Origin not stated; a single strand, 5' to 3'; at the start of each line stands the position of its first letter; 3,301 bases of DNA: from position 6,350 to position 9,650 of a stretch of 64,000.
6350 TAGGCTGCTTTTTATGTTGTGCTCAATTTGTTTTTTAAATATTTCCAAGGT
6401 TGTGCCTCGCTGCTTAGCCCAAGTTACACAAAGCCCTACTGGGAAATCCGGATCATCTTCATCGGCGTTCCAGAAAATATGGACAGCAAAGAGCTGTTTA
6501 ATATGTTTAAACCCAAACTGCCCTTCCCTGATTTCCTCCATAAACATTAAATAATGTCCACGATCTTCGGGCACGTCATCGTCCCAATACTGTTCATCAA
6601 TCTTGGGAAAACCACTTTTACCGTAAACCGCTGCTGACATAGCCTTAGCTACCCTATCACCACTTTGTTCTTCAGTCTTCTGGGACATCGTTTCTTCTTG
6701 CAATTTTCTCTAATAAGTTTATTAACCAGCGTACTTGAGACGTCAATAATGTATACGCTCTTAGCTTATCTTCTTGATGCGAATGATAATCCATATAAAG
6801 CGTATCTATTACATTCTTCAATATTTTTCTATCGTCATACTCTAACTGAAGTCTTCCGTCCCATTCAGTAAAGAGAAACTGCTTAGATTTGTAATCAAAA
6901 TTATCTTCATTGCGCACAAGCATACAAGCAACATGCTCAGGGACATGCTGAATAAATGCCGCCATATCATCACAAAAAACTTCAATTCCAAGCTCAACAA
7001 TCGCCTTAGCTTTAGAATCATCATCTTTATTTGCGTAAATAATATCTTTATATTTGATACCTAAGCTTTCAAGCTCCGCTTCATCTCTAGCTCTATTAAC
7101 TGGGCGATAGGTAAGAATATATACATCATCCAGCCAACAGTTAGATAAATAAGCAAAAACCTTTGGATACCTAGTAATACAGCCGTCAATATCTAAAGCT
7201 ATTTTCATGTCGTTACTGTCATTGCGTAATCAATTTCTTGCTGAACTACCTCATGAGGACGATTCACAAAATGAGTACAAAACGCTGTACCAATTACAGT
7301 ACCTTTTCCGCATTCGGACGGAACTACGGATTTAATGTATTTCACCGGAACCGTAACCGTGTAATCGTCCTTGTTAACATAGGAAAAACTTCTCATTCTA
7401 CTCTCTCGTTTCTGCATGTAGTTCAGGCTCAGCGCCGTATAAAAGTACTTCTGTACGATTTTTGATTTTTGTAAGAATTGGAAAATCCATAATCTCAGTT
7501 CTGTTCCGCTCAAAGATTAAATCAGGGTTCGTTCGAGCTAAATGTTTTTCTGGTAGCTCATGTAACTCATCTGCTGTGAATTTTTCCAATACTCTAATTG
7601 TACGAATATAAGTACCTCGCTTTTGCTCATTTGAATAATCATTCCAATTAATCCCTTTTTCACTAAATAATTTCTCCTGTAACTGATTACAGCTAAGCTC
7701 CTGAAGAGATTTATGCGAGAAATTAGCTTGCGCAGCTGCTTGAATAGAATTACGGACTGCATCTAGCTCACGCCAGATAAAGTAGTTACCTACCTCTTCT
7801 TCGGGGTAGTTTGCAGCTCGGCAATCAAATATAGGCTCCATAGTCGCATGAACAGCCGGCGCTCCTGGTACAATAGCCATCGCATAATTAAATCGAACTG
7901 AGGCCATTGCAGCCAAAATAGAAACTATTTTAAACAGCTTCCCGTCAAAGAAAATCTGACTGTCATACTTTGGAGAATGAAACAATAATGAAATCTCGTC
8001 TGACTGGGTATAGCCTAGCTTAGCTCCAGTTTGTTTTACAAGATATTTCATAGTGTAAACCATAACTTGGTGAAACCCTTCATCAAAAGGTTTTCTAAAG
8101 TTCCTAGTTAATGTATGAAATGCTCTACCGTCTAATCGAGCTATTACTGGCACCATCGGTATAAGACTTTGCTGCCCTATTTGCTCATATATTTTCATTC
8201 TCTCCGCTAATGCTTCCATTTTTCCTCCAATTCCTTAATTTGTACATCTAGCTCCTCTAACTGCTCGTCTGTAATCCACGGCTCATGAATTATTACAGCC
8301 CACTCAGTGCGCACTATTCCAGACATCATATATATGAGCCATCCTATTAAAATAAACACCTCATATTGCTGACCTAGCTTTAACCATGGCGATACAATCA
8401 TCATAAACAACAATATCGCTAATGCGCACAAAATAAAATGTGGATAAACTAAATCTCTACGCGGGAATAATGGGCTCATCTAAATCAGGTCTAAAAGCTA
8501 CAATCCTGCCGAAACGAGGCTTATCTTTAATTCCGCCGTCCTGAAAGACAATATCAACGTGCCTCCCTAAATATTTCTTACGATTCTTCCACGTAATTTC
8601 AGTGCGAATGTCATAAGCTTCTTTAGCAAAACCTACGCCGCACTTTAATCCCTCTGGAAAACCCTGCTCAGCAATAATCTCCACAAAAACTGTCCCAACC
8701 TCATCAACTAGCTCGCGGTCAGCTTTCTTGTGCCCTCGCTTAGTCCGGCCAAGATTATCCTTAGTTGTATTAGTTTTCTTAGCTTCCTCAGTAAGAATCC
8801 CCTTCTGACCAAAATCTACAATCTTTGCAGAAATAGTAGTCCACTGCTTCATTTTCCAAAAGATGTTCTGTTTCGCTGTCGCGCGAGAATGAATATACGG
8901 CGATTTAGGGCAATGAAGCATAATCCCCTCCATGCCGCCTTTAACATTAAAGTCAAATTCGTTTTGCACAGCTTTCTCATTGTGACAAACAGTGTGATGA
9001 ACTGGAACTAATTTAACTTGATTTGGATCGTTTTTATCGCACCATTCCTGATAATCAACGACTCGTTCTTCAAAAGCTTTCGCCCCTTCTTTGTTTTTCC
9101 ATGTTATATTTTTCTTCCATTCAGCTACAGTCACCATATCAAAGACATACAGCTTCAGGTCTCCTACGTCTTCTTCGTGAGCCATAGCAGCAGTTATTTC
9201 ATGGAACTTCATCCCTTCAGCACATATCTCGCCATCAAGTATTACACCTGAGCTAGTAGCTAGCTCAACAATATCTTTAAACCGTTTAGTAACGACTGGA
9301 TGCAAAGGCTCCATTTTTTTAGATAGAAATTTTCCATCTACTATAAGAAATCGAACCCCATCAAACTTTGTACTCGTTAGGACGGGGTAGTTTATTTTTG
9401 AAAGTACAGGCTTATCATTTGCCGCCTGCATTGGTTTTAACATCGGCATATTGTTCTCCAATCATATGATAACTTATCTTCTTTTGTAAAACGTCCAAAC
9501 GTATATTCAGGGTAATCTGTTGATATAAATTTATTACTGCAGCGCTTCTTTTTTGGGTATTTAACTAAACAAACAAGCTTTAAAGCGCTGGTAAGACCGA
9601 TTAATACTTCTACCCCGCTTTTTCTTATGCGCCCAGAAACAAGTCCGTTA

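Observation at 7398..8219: Phage-encoded Thg1-like 3'-5' nucleotide polymerase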

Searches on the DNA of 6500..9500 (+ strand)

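Call 7: search_dna_similar(query=window:6500-9500:+, collection=phages, mode=near, max_rows=25)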
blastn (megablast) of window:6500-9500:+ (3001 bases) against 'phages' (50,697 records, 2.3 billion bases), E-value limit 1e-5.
No match.

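Call 95: search_rna_families(sources=[L013, L016, L021, L022, L023, L025, L026, L027, L028], threshold=gathering)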
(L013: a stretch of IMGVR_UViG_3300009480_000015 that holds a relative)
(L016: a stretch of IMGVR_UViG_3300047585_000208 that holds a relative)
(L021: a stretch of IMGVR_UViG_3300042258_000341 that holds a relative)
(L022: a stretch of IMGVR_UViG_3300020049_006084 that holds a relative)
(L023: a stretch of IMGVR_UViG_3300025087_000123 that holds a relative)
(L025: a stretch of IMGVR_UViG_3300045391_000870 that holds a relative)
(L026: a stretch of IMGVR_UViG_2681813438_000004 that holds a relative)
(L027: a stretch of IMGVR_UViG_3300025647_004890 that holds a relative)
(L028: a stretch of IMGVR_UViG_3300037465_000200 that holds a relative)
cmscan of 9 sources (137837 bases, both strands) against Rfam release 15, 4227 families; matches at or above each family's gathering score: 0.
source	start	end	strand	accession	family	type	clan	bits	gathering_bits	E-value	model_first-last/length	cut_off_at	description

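Call 96: search_rna_families(sources=[L029, L030, L032, L035, L036, L037, L038, L039], threshold=gathering)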
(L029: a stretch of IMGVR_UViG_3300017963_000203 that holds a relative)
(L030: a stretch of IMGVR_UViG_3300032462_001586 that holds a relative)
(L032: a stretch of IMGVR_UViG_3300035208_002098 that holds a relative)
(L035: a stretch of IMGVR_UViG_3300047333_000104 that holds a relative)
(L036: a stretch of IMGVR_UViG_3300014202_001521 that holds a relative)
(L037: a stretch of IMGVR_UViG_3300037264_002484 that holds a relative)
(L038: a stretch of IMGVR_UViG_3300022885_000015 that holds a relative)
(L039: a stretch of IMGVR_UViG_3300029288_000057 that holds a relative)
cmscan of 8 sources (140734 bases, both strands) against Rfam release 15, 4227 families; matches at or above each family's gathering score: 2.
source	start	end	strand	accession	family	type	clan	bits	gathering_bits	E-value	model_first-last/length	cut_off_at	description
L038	16337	16557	+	RF04321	tmRNA_permuted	Gene;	-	79.8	47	2.6e-13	1-213/213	no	permuted transfer-messenger RNA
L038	16284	16635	+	RF01849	alpha_tmRNA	Gene;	CL00001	76.3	50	1.4e-18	1-355/355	no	Alphaproteobacteria transfer-messenger RNA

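Call 97: search_rna_families(sources=[L040, L042, L043, L044, L045, L047, L048], threshold=gathering)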
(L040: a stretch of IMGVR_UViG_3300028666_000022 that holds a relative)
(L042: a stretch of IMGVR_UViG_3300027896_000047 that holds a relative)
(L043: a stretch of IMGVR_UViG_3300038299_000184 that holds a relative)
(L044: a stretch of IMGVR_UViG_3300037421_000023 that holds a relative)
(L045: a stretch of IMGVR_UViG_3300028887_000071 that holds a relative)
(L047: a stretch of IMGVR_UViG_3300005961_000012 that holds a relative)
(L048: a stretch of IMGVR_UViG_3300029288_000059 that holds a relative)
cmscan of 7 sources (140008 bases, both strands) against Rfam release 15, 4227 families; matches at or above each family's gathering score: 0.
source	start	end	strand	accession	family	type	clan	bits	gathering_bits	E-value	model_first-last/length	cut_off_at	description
